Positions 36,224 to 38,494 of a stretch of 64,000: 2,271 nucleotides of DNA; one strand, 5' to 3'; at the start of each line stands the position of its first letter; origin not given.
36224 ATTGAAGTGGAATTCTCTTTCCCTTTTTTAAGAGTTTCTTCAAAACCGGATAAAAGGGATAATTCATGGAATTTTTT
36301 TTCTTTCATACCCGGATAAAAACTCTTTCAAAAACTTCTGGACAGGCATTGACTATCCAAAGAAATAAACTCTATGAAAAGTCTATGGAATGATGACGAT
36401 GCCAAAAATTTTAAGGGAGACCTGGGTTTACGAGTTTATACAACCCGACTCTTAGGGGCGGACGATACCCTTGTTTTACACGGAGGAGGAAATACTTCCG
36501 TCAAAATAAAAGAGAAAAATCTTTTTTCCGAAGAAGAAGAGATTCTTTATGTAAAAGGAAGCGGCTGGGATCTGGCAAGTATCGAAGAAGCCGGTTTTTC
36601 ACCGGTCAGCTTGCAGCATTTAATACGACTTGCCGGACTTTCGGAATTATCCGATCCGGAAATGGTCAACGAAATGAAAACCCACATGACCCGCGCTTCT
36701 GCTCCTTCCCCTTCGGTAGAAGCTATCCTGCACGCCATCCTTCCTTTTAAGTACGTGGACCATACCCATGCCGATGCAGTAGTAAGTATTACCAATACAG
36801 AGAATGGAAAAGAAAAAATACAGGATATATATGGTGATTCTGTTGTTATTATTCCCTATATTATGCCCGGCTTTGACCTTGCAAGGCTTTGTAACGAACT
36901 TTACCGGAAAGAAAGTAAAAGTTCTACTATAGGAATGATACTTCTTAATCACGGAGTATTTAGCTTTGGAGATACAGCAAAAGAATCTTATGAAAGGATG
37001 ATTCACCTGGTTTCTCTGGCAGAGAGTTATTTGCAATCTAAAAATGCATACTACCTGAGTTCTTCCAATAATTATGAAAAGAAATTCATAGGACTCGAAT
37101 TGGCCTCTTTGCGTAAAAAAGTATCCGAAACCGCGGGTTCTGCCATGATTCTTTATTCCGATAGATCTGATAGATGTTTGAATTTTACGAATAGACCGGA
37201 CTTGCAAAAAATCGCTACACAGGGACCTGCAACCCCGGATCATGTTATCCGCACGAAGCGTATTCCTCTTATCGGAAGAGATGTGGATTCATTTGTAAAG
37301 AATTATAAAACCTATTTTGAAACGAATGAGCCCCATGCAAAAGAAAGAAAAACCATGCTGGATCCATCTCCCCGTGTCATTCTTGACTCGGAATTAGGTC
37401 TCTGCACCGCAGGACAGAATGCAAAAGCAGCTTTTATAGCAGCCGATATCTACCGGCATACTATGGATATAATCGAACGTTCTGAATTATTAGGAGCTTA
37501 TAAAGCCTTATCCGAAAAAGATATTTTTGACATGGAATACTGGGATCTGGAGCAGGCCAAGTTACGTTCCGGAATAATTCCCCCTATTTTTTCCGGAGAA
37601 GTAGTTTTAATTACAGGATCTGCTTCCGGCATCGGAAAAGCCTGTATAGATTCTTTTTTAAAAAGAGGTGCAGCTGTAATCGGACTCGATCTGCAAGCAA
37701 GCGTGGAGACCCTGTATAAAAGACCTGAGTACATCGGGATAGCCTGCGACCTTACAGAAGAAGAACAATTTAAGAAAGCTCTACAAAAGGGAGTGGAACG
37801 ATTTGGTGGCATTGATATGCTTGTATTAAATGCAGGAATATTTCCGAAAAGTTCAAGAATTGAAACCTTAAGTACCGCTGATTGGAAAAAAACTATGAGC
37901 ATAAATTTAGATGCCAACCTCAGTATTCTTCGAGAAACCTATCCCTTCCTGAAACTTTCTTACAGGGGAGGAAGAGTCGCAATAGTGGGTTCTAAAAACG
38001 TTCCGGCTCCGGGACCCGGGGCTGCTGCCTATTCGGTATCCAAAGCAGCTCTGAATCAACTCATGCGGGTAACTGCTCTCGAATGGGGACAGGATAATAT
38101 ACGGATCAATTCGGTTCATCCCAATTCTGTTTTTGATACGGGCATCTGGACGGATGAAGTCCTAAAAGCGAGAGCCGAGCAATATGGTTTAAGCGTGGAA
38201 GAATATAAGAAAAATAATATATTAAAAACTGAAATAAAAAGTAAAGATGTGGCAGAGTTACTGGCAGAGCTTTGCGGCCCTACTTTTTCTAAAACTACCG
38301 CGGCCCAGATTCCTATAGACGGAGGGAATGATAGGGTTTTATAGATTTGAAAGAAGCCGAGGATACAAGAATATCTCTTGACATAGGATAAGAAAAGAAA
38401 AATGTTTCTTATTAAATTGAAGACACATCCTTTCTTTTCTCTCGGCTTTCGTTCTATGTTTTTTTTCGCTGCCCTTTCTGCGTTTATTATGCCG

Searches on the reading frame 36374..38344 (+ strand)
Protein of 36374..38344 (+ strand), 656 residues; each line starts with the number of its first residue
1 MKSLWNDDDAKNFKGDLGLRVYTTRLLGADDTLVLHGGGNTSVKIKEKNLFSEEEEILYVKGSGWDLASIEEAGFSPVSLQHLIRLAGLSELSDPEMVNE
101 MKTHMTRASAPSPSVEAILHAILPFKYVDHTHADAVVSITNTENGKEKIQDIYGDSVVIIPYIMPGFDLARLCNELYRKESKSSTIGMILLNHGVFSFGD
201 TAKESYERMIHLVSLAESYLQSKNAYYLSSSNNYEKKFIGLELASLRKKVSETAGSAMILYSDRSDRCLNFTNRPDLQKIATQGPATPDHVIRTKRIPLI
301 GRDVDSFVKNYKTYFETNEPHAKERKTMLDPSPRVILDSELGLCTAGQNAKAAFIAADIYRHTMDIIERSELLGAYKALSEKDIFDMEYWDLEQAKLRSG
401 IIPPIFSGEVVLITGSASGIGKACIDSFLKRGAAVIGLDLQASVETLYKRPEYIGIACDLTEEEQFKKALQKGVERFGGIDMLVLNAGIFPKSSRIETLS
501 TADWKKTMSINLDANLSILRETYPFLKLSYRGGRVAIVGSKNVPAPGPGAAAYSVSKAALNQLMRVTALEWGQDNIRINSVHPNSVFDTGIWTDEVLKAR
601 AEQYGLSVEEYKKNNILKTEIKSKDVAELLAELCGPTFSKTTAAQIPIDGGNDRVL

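Call 3: search_protein_families(library=pfam, proteins=[window:36374-38344:+], max_evalue=1)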
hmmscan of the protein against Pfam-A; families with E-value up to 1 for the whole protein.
window:36374-38344:+ (656 aa): 7 families
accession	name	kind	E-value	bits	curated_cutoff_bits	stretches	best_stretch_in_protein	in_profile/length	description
PF00106.31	adh_short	-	1.4e-39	136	26.6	1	410-592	2-187/195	short chain dehydrogenase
PF13561.12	adh_short_C2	-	4.2e-39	135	27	1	415-651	1-234/236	Enoyl-(Acyl carrier protein) reductase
PF00596.27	Aldolase_II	-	5.3e-21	75.8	22.2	1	23-220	6-183/183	Class II Aldolase and Adducin N-terminal domain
PF01370.27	Epimerase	-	2.7e-05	24.1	20.9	1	411-472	1-62/240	NAD dependent epimerase/dehydratase family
PF08659.16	KR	-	0.0039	17.6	22.6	1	411-510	3-111/180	KR domain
PF21983.2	NikA-like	-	0.037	14.6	27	1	595-633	17-58/72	Mobilization protein NikA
PF20978.2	Gta3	-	0.086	13.2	27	0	75-101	8-34/60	Glutamyl-tRNA amidotransferase complex subunit Gta3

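Call 4: search_protein_families(library=ncbifam, proteins=[window:36374-38344:+], max_evalue=1)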
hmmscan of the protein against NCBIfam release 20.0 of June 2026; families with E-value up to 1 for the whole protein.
window:36374-38344:+ (656 aa): 232 families (the best 25 are shown)
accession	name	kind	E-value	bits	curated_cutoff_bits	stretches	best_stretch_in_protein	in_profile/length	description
NF006196.0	PRK08324.2-4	equivalog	0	1099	831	1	1-656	1-657/657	bifunctional aldolase/short-chain dehydrogenase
NF006195.0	PRK08324.2-3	equivalog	1e-187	625.4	931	1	3-652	12-672/678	bifunctional aldolase/short-chain dehydrogenase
NF006192.0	PRK08324.1-6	equivalog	8e-175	583.1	639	1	1-652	1-679/685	bifunctional aldolase/short-chain dehydrogenase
NF006194.0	PRK08324.2-2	equivalog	4.1e-150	501.7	686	1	12-653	19-698/703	bifunctional aldolase/short-chain dehydrogenase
NF006190.0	PRK08324.1-4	equivalog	4e-141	471.4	1014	1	2-652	3-683/689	bifunctional aldolase/short-chain dehydrogenase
NF006197.0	PRK08324.2-5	equivalog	7.6e-127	424.1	627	1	1-452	1-465/583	bifunctional aldolase/short-chain dehydrogenase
NF006193.0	PRK08324.2-1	subfamily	4.3e-126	421.8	1213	1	9-652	19-699/705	bifunctional aldolase/short-chain dehydrogenase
TIGR02632.1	RhaD_aldol-ADH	equivalog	1.5e-125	420.1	567.75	1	21-653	5-671/676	bifunctional rhamnulose-1-phosphate aldolase/short-chain dehydrogenase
NF006189.0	PRK08324.1-3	equivalog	2.5e-122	409.6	634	1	2-653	11-696/701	bifunctional rhamnulose-1-phosphate aldolase/short-chain dehydrogenase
NF006191.0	PRK08324.1-5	equivalog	8.7e-108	361.5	1240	1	3-651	13-699/706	bifunctional aldolase/short-chain dehydrogenase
NF006188.0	PRK08324.1-1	equivalog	5.9e-90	302.4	1152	1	24-651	14-672/679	bifunctional aldolase/short-chain dehydrogenase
NF004203.0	PRK05653.2-4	subfamily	2.9e-39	135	313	1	407-652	5-256/260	3-oxoacyl-ACP reductase FabG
TIGR03971.1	SDR_subfam_1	subfamily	1.4e-38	132.8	300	1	407-652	2-268/271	mycofactocin-coupled SDR family oxidoreductase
NF005559.1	PRK07231.1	subfamily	7.8e-37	127.1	215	1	406-651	2-246/249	glucose 1-dehydrogenase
NF009466.0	PRK12826.1-2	subfamily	1.3e-36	126.4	222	1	409-652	4-244/248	3-oxoacyl-ACP reductase FabG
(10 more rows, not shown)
